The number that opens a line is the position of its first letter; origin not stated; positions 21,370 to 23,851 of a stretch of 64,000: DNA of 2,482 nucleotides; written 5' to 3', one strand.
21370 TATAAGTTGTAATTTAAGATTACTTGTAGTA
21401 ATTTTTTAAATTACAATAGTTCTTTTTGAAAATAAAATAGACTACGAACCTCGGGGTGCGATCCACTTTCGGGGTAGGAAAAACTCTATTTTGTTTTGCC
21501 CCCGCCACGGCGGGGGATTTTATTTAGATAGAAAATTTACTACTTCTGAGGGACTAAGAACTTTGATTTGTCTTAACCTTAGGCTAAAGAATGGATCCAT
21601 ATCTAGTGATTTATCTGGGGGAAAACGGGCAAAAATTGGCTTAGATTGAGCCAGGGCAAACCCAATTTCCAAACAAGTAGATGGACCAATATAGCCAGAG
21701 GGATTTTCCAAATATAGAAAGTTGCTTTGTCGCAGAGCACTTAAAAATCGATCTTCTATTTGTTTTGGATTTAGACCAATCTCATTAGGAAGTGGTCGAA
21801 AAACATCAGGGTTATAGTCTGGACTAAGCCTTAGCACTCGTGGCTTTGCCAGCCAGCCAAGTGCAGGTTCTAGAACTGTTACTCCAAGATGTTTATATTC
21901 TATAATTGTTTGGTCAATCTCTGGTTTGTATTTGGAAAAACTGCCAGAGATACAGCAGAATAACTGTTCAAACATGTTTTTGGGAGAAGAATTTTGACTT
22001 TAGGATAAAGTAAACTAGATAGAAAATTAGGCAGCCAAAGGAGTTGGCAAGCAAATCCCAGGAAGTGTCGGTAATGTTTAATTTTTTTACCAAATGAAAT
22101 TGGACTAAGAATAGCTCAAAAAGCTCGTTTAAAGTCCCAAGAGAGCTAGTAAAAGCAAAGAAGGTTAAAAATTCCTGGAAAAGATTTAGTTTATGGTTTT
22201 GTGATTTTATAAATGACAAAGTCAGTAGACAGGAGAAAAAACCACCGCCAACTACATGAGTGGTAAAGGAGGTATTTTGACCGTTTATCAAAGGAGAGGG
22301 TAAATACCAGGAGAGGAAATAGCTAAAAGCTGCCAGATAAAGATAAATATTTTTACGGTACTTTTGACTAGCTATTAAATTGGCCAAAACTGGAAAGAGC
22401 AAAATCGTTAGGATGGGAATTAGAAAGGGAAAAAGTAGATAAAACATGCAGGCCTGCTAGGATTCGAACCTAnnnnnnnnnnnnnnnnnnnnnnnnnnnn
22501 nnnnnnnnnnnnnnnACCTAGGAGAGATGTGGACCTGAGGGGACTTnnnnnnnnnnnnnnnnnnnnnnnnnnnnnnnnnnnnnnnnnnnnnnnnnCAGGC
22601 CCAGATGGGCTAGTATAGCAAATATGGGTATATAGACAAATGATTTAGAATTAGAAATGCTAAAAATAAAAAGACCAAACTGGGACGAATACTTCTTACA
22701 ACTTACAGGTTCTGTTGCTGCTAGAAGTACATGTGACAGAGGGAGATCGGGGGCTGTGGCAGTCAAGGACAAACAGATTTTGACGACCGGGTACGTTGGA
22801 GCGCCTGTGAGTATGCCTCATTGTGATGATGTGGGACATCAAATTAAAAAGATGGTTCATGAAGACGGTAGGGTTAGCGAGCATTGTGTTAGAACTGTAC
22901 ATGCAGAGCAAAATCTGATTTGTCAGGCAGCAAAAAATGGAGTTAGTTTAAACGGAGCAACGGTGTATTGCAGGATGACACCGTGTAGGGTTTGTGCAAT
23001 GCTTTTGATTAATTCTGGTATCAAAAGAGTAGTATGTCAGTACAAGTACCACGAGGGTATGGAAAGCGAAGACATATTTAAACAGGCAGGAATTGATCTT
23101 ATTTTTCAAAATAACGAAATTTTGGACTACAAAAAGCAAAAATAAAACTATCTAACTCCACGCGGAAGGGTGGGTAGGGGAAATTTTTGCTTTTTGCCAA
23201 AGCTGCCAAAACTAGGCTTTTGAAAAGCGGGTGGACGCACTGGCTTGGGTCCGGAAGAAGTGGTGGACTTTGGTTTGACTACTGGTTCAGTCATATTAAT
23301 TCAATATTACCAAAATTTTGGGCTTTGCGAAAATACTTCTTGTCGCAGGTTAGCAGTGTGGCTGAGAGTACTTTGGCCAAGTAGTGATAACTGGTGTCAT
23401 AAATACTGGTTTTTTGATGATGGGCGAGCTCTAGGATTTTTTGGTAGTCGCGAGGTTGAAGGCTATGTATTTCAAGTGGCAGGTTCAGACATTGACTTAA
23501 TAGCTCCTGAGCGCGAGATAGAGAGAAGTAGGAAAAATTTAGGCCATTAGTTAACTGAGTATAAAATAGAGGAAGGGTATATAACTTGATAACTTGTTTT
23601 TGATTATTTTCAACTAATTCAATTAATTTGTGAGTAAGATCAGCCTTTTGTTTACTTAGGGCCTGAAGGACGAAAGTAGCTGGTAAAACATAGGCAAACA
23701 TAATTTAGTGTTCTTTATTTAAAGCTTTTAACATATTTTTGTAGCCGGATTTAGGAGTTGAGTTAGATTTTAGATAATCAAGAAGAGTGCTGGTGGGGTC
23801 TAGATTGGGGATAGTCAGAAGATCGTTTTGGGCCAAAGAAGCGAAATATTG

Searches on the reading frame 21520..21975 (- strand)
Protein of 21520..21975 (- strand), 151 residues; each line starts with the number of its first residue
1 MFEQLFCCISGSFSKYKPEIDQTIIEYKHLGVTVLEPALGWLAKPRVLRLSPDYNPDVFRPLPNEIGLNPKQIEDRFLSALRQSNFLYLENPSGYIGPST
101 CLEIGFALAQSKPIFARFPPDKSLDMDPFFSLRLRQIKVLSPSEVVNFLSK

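Call 5: search_protein_families(library=pfam, proteins=[window:21520-21975:-], max_evalue=1)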
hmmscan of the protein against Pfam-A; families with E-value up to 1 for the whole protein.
window:21520-21975:- (151 aa): 1 family
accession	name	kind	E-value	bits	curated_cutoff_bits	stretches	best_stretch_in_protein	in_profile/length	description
PF05014.21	Nuc_deoxyrib_tr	-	0.017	15.7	28.8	1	55-116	28-95/117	Nucleoside 2-deoxyribosyltransferase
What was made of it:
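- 21520..21975 (-): Stand-alone 151-aa ORF that the finding calls NDT-like. It probably belongs to the NDT superfamily (motif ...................), but support is weak and it is not a member of the fusion family. PF05014 E=0.017 (call 5).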

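Call 7: search_protein_families(library=ncbifam, proteins=[window:21520-21975:-], max_evalue=1)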
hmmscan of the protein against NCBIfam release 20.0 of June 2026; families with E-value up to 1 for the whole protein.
window:21520-21975:- (151 aa): 0 families

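Call 8: search_protein_families(library=padloc, proteins=[window:21520-21975:-], max_evalue=1)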
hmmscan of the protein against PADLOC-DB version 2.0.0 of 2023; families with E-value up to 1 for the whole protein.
window:21520-21975:- (151 aa): 0 families

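Call 50: find_homologous_proteins(query=window:21520-21975:-, max_evalue=0.001)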
Query window:21520-21975:- (151 aa): 5 proteins with E <= 0.001 among 22 candidates.
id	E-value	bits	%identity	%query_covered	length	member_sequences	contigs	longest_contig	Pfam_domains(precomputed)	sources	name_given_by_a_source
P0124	3.8e-96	337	100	100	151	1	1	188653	-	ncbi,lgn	-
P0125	9.9e-78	278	83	99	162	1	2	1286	-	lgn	-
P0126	2.1e-30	124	51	97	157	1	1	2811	-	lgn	-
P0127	1.1e-28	118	54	75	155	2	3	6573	-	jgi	-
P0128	2.1e-27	114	45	92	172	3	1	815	-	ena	-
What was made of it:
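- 21520..21975 (-): Only 4 homologs apart from the window's own sequence (call 50).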

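Call 53: search_solved_structures(query=A4, max_evalue=10, show_alignments=1)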
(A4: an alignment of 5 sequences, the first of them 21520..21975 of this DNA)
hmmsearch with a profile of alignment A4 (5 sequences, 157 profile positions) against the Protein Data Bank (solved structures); distinct sequences matched with E-value up to 10: 4.
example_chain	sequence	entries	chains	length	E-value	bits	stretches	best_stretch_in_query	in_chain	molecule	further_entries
2qp2_A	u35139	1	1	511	0.037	17.1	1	15-72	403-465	Unknown protein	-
7z0s_G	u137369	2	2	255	1.7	11.7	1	51-96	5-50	Formate hydrogenlyase subunit 7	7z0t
5em0_A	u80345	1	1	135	2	11.5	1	11-33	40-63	Pollen allergen Art v 4.01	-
6b6j_A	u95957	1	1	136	2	11.5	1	11-33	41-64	Profilin-1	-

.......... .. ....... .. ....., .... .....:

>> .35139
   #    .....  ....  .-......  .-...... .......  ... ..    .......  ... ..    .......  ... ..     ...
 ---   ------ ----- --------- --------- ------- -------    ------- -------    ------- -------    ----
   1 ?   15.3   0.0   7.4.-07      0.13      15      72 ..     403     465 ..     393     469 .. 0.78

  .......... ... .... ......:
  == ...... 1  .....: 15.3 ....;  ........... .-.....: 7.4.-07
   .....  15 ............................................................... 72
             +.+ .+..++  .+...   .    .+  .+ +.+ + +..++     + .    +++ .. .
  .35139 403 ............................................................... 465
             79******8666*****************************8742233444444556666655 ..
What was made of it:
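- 21520..21975 (-): No PDB sequence hit (call 53).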

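Call 59: predict_structure(alignment_id=A4)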
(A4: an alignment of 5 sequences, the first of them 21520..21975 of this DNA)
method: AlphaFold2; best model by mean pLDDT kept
length: 151 residues; sequences in the alignment: 5
mean_pLDDT: 65.1   pTM: 0.64
mean pLDDT of the five models: 65.1, 58.1, 45.4, 39.2, 38.6
residues with pLDDT >= 90: 3; 70-90: 58; 50-70: 59; < 50: 31
segments of 3 or more residues with pLDDT < 50: 38-65
pLDDT, mean of each block of 10 residues (from residue 1): 69 62 85 62 33 41 52 59 70 68 66 82 63 78 86 60
secondary structure, 60 per line:
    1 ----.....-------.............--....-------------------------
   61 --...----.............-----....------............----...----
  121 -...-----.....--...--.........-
elements in order: E5-9 H17-29 E32-35 H70-82 E88-91 H98-109 E114-116 H130-134 E137-139 H142-150
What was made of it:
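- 21520..21975 (-): AF2 pLDDT 65 (call 59).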

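Call 62: fold_search(model_id=the predicted structure, library=pdb)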
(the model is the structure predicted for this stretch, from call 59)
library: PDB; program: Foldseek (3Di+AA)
matches with E <= 10: 676; with E <= 0.001: 0
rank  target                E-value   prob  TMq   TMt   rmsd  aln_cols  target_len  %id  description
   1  2klh_MODEL_1_A        6.9e-03  0.99  0.49  0.49   7.3       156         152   13  NMR Structure of RCL in complex with GMP (released 2009-10-20)
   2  7o62_C                7.3e-03  0.99  0.53  0.59   5.7       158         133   14  Crystal structure of a 2`-deoxyribosyltransferase from the psychrophilic bacterium Desulfotalea psychrophila. (released 2021-10-20)
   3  8rqd_C                7.3e-03  0.99  0.53  0.57   5.4       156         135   17  Crystal structure of human DNPH1 mutant-Y24F (released 2024-11-20)
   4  8os9_A                9.5e-03  0.98  0.47  0.54   5.8       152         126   16  Structure of Homo sapiens 2'-deoxynucleoside 5'-phosphate N-hydrolase 1 (DNPH1) (released 2023-08-30)
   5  9i9q_A                1.0e-02  0.96  0.45  0.50   6.7       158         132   17  Crystal structure of DNPH1 bound by compound 2. (released 2025-11-12)
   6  9i9q_D                1.1e-02  0.97  0.46  0.51   6.4       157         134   16  Crystal structure of DNPH1 bound by compound 2. (released 2025-11-12)
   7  9da6_A                1.2e-02  0.97  0.46  0.51   6.4       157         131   16  Crystal structure of human DNPH1 bound to inhibitor 3a (released 2025-02-05)
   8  9s1o_A                1.3e-02  0.99  0.49  0.57   5.2       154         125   16  Crystal structure of DNPH1 bound by compound 18 (released 2025-12-24)
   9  9ia6_C                1.4e-02  0.99  0.51  0.59   5.6       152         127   15  Crystal structure of DNPH1 bound by compound 3. (released 2025-11-12)
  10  9ia6_B                1.4e-02  0.97  0.48  0.53   6.1       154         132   18  Crystal structure of DNPH1 bound by compound 3. (released 2025-11-12)
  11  7m5h_B                1.5e-02  0.98  0.55  0.53   6.5       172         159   10  Crystal structure of conserved protein from Enterococcus faecalis V583 (released 2021-04-07)
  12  8rps_C                1.9e-02  0.96  0.47  0.53   6.1       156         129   15  Crystal structure of human DNPH1 mutant- D80N bound to 5hmdUMP (released 2024-11-20)
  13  8rps_A                2.1e-02  0.93  0.45  0.50   6.7       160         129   17  Crystal structure of human DNPH1 mutant- D80N bound to 5hmdUMP (released 2024-11-20)
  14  9i57_B                2.2e-02  0.97  0.52  0.55   5.6       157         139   15  Crystal structure of DNPH1 bound by compound 39. (released 2025-11-12)
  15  8rps_B                2.3e-02  0.97  0.48  0.54   5.0       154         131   16  Crystal structure of human DNPH1 mutant- D80N bound to 5hmdUMP (released 2024-11-20)
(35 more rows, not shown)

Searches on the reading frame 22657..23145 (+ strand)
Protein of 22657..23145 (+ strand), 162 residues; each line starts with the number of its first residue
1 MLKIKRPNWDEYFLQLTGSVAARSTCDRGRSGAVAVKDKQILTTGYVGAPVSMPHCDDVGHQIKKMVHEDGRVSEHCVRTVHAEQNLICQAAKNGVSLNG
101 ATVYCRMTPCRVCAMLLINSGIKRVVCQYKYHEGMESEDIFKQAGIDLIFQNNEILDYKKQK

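Call 67: search_protein_families(library=pfam, proteins=[window:22657-23145:+], max_evalue=0.01)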
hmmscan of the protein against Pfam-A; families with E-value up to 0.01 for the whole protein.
window:22657-23145:+ (162 aa): 3 families
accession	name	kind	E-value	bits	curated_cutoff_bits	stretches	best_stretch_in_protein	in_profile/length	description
PF00383.29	dCMP_cyt_deam_1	-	1.5e-22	79.9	25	1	8-127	2-100/102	Cytidine and deoxycytidylate deaminase zinc-binding region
PF14437.12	MafB19-deam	-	2.9e-16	60.1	27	1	8-134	2-106/142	MafB19-like deaminase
PF14439.12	Bd3614-deam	-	0.00029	21.2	38.5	1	79-130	33-87/113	Bd3614-like deaminase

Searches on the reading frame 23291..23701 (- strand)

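Call 67: search_protein_families(library=pfam, proteins=[window:23291-23701:-], max_evalue=0.01)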
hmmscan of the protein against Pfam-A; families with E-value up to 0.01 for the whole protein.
window:23291-23701:- (136 aa): 1 family
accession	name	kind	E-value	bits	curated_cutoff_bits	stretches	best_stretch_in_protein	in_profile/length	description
PF01850.27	PIN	-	4e-05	24.7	23.6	1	31-126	26-116/120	PIN domain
